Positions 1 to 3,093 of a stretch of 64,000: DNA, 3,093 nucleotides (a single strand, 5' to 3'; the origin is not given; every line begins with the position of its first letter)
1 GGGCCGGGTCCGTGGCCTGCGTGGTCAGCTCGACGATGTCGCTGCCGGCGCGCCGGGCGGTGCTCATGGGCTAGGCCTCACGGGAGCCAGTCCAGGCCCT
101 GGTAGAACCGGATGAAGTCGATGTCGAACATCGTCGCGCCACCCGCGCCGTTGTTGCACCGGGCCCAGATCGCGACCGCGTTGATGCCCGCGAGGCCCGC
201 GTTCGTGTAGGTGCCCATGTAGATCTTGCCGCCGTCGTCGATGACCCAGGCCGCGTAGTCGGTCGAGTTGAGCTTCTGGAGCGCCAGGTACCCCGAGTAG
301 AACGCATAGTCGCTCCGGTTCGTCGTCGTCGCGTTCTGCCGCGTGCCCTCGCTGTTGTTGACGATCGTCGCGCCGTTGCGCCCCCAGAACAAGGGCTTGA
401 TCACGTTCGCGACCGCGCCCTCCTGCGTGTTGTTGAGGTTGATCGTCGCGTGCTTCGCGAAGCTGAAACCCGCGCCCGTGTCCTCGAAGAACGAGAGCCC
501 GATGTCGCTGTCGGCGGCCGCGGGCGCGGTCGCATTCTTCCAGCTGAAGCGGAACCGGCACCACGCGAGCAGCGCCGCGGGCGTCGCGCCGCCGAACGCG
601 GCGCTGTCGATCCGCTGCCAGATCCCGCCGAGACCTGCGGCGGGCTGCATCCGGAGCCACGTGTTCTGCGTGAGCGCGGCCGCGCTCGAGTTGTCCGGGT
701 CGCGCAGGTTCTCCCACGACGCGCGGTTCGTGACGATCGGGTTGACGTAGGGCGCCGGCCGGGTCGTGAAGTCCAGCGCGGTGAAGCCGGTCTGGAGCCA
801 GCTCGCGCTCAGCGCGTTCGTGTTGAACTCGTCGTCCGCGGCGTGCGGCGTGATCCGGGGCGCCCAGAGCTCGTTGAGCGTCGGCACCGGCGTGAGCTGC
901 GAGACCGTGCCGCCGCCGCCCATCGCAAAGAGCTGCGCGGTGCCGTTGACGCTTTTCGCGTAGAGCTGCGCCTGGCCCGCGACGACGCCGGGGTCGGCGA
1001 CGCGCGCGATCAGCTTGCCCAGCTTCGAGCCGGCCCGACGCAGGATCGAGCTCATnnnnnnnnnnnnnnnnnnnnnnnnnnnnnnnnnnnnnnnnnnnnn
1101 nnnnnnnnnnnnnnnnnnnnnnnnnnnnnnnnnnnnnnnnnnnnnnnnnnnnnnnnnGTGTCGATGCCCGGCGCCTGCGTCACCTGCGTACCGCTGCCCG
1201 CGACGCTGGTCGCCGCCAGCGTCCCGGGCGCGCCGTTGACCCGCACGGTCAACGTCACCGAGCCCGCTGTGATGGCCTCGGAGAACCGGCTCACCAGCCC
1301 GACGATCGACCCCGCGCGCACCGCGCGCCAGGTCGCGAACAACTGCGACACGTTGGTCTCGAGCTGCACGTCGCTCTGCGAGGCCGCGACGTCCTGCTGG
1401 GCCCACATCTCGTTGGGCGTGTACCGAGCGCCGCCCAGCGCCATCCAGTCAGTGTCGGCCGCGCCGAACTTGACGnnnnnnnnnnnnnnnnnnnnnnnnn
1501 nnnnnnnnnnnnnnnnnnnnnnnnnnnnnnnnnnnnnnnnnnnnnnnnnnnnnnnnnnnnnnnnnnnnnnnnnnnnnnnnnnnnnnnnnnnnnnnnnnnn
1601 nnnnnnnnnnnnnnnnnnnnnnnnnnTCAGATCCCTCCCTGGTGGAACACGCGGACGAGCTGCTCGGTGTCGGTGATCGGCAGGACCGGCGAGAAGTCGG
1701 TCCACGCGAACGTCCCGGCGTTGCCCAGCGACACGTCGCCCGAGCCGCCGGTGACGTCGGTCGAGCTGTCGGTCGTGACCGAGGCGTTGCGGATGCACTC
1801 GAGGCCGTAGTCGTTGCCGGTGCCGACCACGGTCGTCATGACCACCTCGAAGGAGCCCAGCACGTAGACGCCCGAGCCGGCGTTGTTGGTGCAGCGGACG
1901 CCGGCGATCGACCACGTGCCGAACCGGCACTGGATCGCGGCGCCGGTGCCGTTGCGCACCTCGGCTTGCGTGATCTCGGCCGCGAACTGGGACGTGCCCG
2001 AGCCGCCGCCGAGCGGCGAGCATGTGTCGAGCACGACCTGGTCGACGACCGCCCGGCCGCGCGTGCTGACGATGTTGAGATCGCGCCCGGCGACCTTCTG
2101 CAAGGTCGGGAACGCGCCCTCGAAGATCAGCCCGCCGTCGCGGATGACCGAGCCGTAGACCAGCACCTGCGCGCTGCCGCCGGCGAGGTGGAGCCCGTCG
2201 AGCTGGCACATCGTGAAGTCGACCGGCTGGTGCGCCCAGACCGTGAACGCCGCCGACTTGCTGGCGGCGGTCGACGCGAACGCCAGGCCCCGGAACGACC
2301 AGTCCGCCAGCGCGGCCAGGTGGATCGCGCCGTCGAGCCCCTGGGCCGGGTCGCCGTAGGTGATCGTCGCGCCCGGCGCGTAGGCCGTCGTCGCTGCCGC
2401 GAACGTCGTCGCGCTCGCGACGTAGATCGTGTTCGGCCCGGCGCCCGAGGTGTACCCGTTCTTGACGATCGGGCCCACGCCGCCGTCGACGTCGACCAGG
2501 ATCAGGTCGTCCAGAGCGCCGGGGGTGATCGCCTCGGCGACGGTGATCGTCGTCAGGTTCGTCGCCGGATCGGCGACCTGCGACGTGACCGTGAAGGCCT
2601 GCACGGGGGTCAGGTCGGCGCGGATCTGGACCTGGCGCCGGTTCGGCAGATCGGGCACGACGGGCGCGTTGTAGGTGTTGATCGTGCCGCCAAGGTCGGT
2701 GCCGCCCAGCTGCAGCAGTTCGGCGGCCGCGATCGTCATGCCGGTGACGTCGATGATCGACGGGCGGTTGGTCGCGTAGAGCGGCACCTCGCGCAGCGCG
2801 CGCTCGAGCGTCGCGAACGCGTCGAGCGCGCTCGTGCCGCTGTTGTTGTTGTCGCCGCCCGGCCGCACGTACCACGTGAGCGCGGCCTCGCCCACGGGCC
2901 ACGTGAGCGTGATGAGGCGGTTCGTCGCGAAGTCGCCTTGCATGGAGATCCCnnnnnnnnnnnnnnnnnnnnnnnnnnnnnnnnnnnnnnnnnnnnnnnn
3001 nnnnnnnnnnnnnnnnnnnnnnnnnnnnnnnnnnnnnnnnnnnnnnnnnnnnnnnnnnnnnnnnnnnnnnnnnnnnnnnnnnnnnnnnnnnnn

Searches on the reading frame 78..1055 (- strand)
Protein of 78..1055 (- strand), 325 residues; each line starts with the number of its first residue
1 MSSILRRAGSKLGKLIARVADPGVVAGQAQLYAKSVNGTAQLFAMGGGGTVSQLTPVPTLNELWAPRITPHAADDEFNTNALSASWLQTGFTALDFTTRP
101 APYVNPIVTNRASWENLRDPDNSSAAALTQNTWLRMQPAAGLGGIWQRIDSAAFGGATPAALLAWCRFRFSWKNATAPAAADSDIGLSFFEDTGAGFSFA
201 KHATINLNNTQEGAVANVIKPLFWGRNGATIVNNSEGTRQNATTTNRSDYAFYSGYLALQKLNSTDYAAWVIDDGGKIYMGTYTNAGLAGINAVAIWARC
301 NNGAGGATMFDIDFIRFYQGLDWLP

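Call 50: find_related_loci(query=window:78-1055:-, collection=viral_contigs, flank=10000)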
Query window:78-1055:- (325 aa) in viral_contigs; peptide patterns used: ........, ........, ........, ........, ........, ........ (x = any residue, [..] = any of these).
2 stretches matched a pattern, but none encodes a relative of the query by tblastn (E <= 1e-3).

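Call 52: find_encoding_contigs(protein=window:78-1055:-, flank=10000, max_places=5)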
Protein window:78-1055:- (325 aa): 8 contigs read that carry it; 5 places shown.
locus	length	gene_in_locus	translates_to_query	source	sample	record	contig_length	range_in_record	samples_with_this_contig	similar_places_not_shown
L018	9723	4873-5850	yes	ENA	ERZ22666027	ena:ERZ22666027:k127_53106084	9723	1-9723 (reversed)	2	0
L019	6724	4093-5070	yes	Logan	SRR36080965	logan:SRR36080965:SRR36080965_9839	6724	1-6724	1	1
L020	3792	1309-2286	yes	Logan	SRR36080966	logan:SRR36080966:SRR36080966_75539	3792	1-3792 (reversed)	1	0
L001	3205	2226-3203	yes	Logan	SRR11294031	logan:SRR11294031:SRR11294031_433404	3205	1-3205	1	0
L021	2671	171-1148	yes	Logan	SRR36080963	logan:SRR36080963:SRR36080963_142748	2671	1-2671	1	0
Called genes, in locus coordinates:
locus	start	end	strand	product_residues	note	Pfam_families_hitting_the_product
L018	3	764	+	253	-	?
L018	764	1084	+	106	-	-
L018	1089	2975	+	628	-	-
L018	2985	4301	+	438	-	-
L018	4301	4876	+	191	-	-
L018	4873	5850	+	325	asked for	-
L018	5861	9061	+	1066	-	PF17892:Cadherin_5 (faint), PF07679:I-set (weak), PF13927:Ig_3 (weak)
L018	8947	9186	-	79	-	-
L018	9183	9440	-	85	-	-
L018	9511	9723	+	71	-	?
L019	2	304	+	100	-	?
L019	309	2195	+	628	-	-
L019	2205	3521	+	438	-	-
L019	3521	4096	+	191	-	-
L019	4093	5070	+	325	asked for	-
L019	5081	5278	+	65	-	-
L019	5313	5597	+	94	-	-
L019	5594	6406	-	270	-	-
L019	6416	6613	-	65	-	-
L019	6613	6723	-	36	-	?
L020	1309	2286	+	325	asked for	-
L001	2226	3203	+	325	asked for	?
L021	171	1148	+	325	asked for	-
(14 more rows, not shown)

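Call 99: find_related_loci(query=L019:5597-6406:-, collection=metagenome_contigs, flank=10000)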
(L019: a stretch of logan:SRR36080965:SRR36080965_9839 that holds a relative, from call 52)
Query L019:5597-6406:- (270 aa) in metagenome_contigs; peptide patterns used: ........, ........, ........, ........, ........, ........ (x = any residue, [..] = any of these).
24 stretches matched a pattern; 2 encode a relative of the query (tblastn E <= 1e-3); 2 distinct loci.
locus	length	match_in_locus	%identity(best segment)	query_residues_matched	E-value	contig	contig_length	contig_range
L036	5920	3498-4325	78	3-270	3e-144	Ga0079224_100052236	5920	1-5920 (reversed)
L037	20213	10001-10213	37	104-165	9e-5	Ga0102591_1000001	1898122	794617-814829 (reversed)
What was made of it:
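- Tried and rejected: The second gave the 5.9 kb contig L036 carrying the ATPase (call 99).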

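Call 101: search_protein_families(library=pfam, proteins=[L036:1486-3285:+, L036:902-1486:+, L036:169-576:+, L036:3495-4325:+], max_evalue=0.01)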
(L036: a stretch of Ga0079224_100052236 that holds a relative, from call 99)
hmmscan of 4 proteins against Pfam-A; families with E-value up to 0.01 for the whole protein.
L036:1486-3285:+ (600 aa): 3 families
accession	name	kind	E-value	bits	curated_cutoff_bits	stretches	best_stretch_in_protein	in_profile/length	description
PF01935.23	DUF87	-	2.6e-07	31.4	23.2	1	25-82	13-77/220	Helicase HerA, central domain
PF13401.12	AAA_22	-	0.00029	21.6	27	1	38-161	8-96/130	AAA domain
PF05707.18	Zot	-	0.00091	19.2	20.3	1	149-208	76-139/197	Zonular occludens toxin (Zot)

L036:902-1486:+ (195 aa): 0 families

L036:169-576:+ (136 aa): 0 families

L036:3495-4325:+ (277 aa): 0 families

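Call 102: search_protein_families(library=phrogs, proteins=[L036:1486-3285:+, L036:902-1486:+, L036:3495-4325:+], max_evalue=0.01)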
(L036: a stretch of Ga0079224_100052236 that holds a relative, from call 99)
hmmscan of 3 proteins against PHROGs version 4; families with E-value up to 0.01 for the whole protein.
L036:1486-3285:+ (600 aa): 3 families
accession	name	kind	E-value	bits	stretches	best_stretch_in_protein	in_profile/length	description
phrog_7035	-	unknown function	7.2e-14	52.1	1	150-254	492-597/969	-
phrog_2666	-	head and packaging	6.9e-13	49.1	1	35-248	321-506/555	terminase large subunit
phrog_197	-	moron, auxiliary metabolic gene and host takeover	6.9e-05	23.4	1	151-203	102-152/486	Zot-like toxin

L036:902-1486:+ (195 aa): 0 families

L036:3495-4325:+ (277 aa): 1 family
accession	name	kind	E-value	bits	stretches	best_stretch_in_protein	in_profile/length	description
phrog_15752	-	other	0.0018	18.6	0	23-64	55-97/260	protein kinase; inhibitor of host transcription; positively regulates RNaseIII; negatively on RNaseE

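Call 104: search_solved_structures(query=L036:1486-3285:+, max_evalue=1)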
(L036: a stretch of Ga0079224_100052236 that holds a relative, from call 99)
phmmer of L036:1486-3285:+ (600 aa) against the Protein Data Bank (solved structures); distinct sequences matched with E-value up to 1: 7.
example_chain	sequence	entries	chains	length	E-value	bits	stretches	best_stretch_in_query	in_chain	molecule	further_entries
9x1l_A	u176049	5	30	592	3.7e-06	29.3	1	128-227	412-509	DNA helicase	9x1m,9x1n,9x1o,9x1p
8xau_A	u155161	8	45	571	0.0002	23.6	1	150-260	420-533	ATP-binding protein | HerA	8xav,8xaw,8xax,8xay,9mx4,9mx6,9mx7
8ziq_M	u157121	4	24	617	0.005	18.9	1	150-253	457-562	HerA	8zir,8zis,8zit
8wiv_A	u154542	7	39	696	0.011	17.8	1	148-216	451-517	Helicase HerA central domain-containing protein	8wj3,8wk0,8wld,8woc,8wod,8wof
8yho_A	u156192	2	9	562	0.014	17.5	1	152-227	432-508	DUF87 domain-containing protein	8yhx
9c1m_M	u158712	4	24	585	0.043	15.8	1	150-252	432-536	ATP-binding protein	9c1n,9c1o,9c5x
6v39_d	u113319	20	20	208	0.52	12.3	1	174-283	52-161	30S ribosomal protein S4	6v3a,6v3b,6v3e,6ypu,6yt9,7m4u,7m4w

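Call 112: find_related_loci(query=L036:1486-2400:+, collection=viral_contigs, flank=10000)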
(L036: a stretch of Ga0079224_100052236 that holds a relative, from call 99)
Query L036:1486-2400:+ (305 aa) in viral_contigs; peptide patterns used: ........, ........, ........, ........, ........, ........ (x = any residue, [..] = any of these).
67 stretches matched a pattern; 12 encode a relative of the query (tblastn E <= 1e-3); 12 distinct loci.
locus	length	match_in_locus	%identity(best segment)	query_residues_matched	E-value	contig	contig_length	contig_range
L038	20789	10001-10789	60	17-289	1e-97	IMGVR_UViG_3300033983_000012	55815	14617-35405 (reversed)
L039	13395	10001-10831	50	25-304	8e-86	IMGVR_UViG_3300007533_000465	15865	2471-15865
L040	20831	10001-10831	50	25-304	5e-86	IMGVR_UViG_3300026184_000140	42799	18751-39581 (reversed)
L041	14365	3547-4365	50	25-298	8e-79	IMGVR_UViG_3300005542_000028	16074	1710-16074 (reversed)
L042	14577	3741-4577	47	25-302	2e-77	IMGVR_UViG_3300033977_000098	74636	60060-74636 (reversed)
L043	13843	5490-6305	49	24-298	1e-76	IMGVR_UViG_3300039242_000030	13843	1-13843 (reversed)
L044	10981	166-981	49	24-298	9e-77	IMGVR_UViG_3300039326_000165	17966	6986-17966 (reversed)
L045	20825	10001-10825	50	26-302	2e-74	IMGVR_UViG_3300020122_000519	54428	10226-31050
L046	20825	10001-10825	42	23-304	3e-71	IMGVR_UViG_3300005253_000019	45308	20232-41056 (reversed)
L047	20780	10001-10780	42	26-283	5e-54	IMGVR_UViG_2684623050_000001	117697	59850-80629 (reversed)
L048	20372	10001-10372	59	35-162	1e-44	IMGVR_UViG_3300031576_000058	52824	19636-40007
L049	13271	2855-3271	50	28-170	2e-42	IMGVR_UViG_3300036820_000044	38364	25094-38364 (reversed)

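Call 114: search_dna_similar(query=L036:1486-3285:+, collection=phages, mode=protein, max_evalue=0.00001, max_rows=25)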
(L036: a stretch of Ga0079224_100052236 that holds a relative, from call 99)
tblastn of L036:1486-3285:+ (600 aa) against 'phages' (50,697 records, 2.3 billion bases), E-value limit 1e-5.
Records with a match: 3; places in all: 3; records where one place covers at least 80% of the query: 0.
Best place of each record, by identity: <60% 3.
By first word of the organism name: Bacteriophage 2; Caudoviricetes 1.
By host as written in the record: - 3.
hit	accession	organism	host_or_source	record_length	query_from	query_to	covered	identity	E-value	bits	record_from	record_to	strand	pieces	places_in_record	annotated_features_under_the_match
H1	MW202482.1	Caudoviricetes sp.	Manatee Spring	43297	22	595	77%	29.6%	2e-14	143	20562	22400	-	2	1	hera helicase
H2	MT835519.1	Bacteriophage sp.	human fecal samples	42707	11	268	43%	35.3%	3e-32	139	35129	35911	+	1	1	record has no annotation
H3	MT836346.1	Bacteriophage sp.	human fecal samples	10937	25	255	39%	39.3%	3e-32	139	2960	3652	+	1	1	record has no annotation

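Call 115: get_annotated_region(hit=H1, flank=20000)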
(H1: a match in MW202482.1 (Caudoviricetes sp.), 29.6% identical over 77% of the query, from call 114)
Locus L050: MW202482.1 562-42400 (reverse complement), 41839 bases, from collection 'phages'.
description: Podoviridae sp. isolate ct4oC223, complete genome.
organism: Caudoviricetes sp. (NCBI taxid 2832643)
taxonomy: Viruses; Duplodnaviria; Heunggongvirae; Uroviricota; Caudoviricetes
host: -; source: Manatee Spring; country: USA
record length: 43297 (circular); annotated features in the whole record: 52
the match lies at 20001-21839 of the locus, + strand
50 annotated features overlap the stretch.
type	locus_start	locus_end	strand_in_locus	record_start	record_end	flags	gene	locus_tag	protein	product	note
CDS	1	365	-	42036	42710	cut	-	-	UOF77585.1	phage mu protein F-like protein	-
CDS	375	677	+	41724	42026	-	-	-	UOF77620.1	hypothetical protein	-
CDS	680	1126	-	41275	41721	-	-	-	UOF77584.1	prokaryotic homologs of the jab domain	-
CDS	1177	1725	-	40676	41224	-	-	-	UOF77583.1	D/-alanyl-D/-alanine carboxypeptidase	-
CDS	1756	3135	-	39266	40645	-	-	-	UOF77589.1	portal protein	-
CDS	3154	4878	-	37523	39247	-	-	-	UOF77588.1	large subunit terminase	-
CDS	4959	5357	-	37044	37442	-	-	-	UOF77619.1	hypothetical protein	-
CDS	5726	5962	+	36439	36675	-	-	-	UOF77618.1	hypothetical protein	-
CDS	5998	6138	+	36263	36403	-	-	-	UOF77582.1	exodeoxyribonuclease X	-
CDS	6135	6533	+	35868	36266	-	-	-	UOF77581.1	hypothetical protein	-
CDS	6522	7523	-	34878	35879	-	-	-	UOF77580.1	prtase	-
CDS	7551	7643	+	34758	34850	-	-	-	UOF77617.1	hypothetical protein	-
CDS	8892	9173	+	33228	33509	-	-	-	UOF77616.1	hypothetical protein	-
CDS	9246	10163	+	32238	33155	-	-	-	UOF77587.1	adenine specific methyltransferase mboiiA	-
CDS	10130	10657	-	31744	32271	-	-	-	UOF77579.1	holin family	-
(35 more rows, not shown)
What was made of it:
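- On P23-77/SH1-type viruses (Helvetiavirae): Its family also occurs in a tailed phage with its own terminase (call 115).
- HerA-family homologs occur in a tailed phage (call 115).
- Tried and rejected: A complete tailed phage, MW202482, has a homolog alongside its own terminase, portal and capsid genes (calls 114, 115).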

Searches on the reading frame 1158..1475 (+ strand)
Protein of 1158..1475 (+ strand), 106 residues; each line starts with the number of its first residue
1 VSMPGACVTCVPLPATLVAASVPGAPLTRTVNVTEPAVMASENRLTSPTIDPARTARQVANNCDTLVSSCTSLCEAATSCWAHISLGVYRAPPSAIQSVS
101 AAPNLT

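Call 45: search_protein_families(library=pfam, alignment_id=A3, max_evalue=0.001)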
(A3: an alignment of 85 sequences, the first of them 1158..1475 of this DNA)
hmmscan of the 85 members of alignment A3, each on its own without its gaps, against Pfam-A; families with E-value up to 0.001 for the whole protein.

A. member 1, window:1158-1475:+ (106 aa): 0 families

B. families by the number of members that match (of 85 scanned): 27 families (the first 25 are shown)
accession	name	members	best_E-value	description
PF02086.21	MethyltransfD12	1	7e-53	D12 class N6 adenine-specific DNA methyltransferase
PF00145.23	DNA_methylase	1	1.4e-37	C-5 cytosine-specific DNA methylase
PF01551.29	Peptidase_M23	1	6.8e-22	Peptidase family M23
PF01078.27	Mg_chelatase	1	3e-17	Magnesium chelatase, subunit ChlI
PF13472.12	Lipase_GDSL_2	1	5.9e-16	GDSL-like Lipase/Acylhydrolase family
PF01464.25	SLT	1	3e-13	Transglycosylase SLT domain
PF11638.13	DnaA_N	1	1.9e-11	DnaA N-terminal domain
PF00589.27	Phage_integrase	1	5.4e-09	Phage integrase family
PF09682.15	Phage_holin_6_1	1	8e-09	Bacteriophage holin of superfamily 6 (Holin_LLH)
PF00657.28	Lipase_GDSL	1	1.7e-08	GDSL-like Lipase/Acylhydrolase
PF04311.20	DUF459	1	2.7e-08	Protein of unknown function (DUF459)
PF13560.12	HTH_31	1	1e-07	Helix-turn-helix domain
PF24623.2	Phage_zn_bind_8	1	1.7e-07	Putative DNA-binding phage zinc finger domain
PF02195.25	ParB_N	1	7.8e-07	ParB N-terminal domain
PF06725.17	3D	1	8.2e-07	3D domain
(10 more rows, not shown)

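Call 46: search_protein_families(library=phrogs, alignment_id=A3, max_evalue=0.0001)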
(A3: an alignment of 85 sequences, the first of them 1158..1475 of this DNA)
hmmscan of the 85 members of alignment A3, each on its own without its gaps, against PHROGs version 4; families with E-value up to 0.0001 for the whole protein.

A. member 1, window:1158-1475:+ (106 aa): 0 families

B. families by the number of members that match (of 85 scanned): 50 families (the first 25 are shown)
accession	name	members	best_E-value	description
phrog_116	-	2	1.2e-53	DNA methyltransferase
phrog_56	-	1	1.2e-71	DNA methyltransferase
phrog_12607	-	1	5e-46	nucleoside deoxyribosyltransferase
phrog_26700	-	1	8.1e-32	-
phrog_363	-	1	3.3e-31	DNA methyltransferase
phrog_1996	-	1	3e-19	DNA methyltransferase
phrog_21656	-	1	2.7e-18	peptidase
phrog_6700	-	1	2.8e-16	endolysin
phrog_7767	-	1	2.9e-16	metallo-endopeptidase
phrog_2170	-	1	9e-16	glycosyltransferase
phrog_10030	-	1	6.2e-15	tail length tape measure protein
phrog_28672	-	1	2.3e-13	metallo-endopeptidase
phrog_3264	-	1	1.2e-11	ParB-like partition protein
phrog_16615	-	1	2.2e-11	peptidase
phrog_4715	-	1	3.1e-11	ParB-like partition protein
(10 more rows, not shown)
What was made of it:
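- They do give holin, integrase, ParB, RusA and methyltransferases (calls 45, 46).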

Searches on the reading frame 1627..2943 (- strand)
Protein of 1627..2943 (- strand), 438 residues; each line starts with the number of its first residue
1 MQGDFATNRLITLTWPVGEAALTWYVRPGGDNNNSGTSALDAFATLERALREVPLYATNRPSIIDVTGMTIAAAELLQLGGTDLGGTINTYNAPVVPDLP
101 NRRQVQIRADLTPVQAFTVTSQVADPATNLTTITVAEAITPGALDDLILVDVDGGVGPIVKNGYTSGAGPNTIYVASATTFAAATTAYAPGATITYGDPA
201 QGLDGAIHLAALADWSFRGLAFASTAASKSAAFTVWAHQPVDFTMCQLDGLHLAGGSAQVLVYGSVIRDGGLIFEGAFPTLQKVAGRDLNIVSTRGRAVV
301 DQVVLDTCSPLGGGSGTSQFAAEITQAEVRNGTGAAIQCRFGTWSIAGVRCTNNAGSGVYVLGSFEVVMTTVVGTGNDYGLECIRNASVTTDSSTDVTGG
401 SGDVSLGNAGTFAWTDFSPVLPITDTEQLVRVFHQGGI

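Call 7: search_protein_families(library=pfam, proteins=[window:1627-2943:-], max_evalue=0.01)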
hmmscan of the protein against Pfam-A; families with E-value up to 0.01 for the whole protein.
window:1627-2943:- (438 aa): 0 families

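Call 8: search_protein_families(library=phrogs, proteins=[window:1627-2943:-], max_evalue=0.01)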
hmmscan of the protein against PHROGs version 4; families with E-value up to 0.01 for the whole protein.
window:1627-2943:- (438 aa): 0 families

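Call 37: find_encoding_contigs(protein=window:1627-2943:-, flank=10000, max_places=3)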
Protein window:1627-2943:- (438 aa): 1 contig read that carries it; 1 place shown.
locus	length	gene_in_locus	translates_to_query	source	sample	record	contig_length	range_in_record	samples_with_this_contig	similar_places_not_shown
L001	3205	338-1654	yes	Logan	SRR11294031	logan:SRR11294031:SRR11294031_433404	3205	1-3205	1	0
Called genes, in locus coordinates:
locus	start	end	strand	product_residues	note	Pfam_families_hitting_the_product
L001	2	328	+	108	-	?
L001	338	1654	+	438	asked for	-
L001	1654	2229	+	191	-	-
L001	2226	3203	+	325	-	?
